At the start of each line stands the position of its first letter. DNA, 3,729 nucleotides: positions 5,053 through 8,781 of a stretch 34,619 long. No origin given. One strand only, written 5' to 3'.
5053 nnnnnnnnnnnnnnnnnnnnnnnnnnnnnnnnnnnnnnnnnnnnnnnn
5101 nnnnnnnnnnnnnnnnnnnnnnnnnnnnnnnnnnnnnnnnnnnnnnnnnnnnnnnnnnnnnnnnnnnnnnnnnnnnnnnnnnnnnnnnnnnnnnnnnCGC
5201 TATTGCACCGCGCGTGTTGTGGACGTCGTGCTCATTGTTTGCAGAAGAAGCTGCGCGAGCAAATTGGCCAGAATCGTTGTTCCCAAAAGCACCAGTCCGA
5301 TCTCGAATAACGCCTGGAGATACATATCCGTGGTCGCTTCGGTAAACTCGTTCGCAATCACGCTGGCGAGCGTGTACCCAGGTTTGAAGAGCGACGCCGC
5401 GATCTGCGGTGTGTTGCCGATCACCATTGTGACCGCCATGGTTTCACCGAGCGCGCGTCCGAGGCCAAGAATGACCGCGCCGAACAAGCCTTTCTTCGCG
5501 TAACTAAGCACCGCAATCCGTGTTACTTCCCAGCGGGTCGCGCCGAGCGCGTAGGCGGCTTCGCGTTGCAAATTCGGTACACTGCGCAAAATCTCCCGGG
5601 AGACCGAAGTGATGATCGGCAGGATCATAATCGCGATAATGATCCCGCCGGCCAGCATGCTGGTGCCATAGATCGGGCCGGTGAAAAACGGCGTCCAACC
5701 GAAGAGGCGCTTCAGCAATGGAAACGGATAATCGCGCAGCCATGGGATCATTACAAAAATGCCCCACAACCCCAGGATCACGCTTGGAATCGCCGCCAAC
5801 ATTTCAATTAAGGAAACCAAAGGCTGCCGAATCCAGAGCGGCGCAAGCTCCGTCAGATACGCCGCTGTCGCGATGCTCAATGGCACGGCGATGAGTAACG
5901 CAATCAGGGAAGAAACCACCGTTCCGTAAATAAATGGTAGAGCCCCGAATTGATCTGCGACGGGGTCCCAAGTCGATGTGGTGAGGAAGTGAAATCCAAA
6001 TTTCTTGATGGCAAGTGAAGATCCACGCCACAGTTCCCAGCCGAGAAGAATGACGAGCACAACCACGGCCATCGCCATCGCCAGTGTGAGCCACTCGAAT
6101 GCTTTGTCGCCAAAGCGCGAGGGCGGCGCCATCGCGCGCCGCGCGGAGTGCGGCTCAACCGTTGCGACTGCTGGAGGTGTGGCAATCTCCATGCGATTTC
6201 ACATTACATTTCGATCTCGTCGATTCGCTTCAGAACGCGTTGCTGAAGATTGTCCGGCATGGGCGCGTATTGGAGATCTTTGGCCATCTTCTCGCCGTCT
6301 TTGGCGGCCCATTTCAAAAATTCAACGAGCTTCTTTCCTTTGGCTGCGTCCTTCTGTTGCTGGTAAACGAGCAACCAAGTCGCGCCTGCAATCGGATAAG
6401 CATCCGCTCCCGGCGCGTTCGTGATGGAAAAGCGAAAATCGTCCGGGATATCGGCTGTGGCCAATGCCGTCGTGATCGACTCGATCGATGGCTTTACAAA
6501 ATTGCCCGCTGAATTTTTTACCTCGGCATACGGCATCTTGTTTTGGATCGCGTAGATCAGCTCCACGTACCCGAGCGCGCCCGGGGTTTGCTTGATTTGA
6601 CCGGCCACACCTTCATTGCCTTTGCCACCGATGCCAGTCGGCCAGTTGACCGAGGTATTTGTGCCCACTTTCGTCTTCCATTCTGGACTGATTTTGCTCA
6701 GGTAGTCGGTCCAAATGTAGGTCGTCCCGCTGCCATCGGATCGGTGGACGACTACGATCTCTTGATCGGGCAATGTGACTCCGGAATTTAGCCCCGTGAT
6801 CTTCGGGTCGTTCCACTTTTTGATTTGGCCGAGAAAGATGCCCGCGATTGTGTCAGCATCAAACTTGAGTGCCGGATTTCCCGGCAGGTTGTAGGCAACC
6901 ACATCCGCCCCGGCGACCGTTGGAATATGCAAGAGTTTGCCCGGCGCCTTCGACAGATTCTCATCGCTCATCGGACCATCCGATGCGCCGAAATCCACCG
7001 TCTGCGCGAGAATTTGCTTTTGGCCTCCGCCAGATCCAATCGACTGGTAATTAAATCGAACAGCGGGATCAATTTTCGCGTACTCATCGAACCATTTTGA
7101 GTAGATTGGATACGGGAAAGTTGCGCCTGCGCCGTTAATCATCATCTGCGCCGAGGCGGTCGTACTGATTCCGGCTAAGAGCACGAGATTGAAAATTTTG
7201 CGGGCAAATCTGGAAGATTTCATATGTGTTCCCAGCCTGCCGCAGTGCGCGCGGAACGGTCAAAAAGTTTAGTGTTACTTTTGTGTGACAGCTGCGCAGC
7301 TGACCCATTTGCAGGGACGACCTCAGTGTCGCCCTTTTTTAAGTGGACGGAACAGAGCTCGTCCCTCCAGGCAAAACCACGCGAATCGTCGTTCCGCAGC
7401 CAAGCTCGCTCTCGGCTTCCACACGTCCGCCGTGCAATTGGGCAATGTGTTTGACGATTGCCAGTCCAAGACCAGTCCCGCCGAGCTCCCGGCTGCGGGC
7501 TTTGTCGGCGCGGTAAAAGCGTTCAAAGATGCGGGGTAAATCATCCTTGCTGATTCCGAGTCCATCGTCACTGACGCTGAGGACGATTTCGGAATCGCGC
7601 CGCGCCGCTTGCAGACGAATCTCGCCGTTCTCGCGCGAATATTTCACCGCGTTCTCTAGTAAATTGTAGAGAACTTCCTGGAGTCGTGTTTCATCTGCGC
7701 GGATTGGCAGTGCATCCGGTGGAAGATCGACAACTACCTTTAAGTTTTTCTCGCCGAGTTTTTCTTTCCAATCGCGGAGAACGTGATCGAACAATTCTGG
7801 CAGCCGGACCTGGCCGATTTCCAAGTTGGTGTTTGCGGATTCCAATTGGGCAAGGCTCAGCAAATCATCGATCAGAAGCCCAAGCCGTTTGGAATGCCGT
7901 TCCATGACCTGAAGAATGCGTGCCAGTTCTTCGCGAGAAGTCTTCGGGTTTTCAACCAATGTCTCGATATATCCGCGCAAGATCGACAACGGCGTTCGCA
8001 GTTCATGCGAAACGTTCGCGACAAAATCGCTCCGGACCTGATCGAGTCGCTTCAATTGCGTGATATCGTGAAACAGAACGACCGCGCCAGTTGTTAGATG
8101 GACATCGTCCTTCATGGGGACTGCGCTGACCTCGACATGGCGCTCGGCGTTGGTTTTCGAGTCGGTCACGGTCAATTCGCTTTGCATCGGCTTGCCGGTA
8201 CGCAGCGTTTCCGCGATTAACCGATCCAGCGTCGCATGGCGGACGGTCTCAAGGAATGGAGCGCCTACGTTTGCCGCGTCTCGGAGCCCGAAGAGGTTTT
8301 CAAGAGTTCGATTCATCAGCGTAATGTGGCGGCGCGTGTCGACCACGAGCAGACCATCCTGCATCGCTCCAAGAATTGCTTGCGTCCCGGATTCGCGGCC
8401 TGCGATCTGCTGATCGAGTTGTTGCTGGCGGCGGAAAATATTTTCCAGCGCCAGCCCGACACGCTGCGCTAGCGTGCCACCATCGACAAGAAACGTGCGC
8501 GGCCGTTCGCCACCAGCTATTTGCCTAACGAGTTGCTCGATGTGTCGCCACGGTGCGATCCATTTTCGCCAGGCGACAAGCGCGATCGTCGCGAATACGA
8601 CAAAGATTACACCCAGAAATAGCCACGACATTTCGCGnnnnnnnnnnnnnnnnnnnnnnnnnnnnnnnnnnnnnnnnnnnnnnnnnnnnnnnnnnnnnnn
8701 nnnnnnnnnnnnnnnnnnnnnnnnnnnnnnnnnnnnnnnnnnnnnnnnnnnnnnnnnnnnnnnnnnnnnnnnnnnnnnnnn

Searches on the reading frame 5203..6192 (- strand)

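Call 10: search_protein_families(library=pfam, proteins=[window:5203-6192:-], max_evalue=0.001)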
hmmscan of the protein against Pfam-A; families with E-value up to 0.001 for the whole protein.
window:5203-6192:- (330 aa): 1 family
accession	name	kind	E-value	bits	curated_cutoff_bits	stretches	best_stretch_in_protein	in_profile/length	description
PF00528.27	BPD_transp_1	-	1.1e-11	45.3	26.4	1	107-318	6-180/184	Binding-protein-dependent transport system inner membrane component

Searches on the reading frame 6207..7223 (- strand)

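Call 10: search_protein_families(library=pfam, proteins=[window:6207-7223:-], max_evalue=0.001)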
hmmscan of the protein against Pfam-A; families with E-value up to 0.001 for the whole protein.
window:6207-7223:- (339 aa): 2 families
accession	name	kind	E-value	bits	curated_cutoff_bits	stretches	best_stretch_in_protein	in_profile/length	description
PF12849.12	PBP_like_2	-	1.4e-40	140.2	27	1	21-306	2-263/267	PBP superfamily domain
PF01547.30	SBP_bac_1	-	4.4e-18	66.8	26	1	39-309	13-303/307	Bacterial extracellular solute-binding protein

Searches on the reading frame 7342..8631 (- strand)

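Call 10: search_protein_families(library=pfam, proteins=[window:7342-8631:-], max_evalue=0.001)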
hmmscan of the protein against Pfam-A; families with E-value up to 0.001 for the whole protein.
window:7342-8631:- (430 aa): 10 families
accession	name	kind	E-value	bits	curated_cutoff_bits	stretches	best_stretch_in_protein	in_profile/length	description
PF02518.31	HATPase_c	-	1.5e-32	112.8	26.4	1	313-421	2-108/111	Histidine kinase-, DNA gyrase B-, and HSP90-like ATPase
PF00512.31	HisKA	-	1.2e-18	67.4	26.9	1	200-265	2-65/66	His Kinase A (phospho-acceptor) domain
PF00989.32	PAS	-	1.3e-12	48.2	22.6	1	84-190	4-113/113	PAS fold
PF08448.16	PAS_4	-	5e-12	46.5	23.1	1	89-195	3-110/110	PAS fold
PF12860.13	PAS_7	-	1.3e-07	32.2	27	1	89-196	3-113/115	PAS fold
PF13426.13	PAS_9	-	1.3e-06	29.1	27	1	92-192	2-103/103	PAS domain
PF13596.12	PAS_10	-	1.6e-05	25.9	22.1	1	85-191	3-106/106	PAS domain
PF13589.12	HATPase_c_3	-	5.4e-05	23.7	25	1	317-390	3-77/137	Histidine kinase-, DNA gyrase B-, and HSP90-like ATPase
PF13188.13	PAS_8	-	5.6e-05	23.3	21.8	1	84-130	4-47/65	PAS domain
PF13581.12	HATPase_c_2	-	6.1e-05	23.5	27.4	1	318-403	37-113/127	Histidine kinase-like ATPase domain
